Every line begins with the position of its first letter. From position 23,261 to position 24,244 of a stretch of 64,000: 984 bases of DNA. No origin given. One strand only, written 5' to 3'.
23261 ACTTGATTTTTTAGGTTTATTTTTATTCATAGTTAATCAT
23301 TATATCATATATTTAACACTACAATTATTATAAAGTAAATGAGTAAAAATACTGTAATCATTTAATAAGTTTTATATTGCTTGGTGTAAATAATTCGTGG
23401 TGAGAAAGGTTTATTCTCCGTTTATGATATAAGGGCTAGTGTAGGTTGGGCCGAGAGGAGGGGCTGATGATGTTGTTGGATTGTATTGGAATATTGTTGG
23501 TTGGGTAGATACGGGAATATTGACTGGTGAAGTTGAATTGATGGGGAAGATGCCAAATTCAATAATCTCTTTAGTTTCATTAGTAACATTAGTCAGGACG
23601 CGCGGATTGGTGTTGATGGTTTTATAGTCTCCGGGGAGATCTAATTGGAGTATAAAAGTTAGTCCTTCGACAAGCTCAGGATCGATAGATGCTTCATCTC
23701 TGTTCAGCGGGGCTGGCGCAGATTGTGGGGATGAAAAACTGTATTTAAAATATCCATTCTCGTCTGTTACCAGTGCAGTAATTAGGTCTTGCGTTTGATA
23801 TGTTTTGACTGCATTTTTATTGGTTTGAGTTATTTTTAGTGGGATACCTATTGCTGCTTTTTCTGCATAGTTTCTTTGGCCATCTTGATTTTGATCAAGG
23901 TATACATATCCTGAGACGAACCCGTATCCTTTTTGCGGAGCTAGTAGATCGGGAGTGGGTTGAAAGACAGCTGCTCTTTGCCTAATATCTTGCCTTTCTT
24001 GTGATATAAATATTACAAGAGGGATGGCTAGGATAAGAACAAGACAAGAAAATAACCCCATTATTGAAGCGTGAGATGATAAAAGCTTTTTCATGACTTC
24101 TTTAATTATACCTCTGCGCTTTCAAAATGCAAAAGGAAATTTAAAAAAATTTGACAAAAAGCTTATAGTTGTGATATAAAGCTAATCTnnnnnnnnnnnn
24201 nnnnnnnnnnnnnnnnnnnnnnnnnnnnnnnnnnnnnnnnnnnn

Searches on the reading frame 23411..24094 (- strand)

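Call 58: search_protein_families(library=pfam, proteins=[window:23411-24094:-], max_evalue=0.001)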
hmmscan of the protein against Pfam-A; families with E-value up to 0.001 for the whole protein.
window:23411-24094:- (227 aa): 1 family
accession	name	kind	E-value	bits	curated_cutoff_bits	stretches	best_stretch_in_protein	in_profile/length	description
PF17210.9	SdrD_B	-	0.00087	19.9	29.7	0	63-118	6-52/112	SdrD B-like domain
